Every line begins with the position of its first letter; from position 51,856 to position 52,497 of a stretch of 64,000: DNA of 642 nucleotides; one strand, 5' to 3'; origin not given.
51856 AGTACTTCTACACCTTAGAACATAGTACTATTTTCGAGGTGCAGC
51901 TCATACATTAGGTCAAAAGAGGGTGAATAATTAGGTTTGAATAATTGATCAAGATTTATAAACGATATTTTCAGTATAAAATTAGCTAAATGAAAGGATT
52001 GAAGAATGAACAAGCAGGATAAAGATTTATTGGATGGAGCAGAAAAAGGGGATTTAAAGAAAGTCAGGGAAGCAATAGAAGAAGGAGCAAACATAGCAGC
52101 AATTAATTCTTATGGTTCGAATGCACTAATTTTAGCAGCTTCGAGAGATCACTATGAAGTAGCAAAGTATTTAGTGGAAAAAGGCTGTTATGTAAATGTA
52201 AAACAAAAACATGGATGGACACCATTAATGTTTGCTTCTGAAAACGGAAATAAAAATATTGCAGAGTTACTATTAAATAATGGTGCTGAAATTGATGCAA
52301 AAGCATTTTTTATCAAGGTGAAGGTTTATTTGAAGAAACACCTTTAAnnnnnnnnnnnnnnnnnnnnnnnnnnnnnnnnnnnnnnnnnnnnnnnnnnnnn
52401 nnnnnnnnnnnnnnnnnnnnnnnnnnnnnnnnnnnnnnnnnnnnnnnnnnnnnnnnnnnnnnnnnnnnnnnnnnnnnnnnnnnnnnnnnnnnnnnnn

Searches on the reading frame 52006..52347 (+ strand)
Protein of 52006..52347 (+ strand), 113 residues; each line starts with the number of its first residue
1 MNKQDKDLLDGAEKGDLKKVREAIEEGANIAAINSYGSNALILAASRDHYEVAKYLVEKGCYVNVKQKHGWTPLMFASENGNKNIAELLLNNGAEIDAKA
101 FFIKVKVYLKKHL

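Call 34: search_protein_families(library=padloc, proteins=[window:52006-52347:+], max_evalue=0.001)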
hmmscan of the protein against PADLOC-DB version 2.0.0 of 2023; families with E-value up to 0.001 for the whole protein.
window:52006-52347:+ (113 aa): 2 families
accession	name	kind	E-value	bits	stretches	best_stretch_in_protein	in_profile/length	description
PDLC04783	PDC-M72A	-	1.2e-18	65.5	1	11-98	237-324/392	-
PDLC02908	Ankyrin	-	1.6e-05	21.4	1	7-95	739-827/880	-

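Call 35: search_protein_families(library=pfam, proteins=[window:52006-52347:+], max_evalue=0.001)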
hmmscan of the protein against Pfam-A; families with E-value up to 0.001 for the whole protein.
window:52006-52347:+ (113 aa): 6 families
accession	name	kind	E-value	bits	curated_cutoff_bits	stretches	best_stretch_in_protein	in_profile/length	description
PF12796.13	Ank_2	-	2.5e-19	70.1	27.3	1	12-99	5-89/90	Ankyrin repeats (3 copies)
PF00023.36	Ank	-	1.1e-17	63.5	21.1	2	69-99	1-31/33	Ankyrin repeat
PF13637.12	Ank_4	-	1.6e-16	60.5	22.7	2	44-90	4-50/50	Ankyrin repeats (many copies)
PF13857.12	Ank_5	-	4.8e-14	52.7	27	2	27-74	5-53/56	Ankyrin repeats (many copies)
PF13606.12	Ank_3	-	3.4e-13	48.8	22.3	1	69-98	1-30/30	Ankyrin repeat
PF24521.3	Ank_KRIT1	-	9e-06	25.9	80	1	1-101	15-115/149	KRIT1 ankyrin-repeats domain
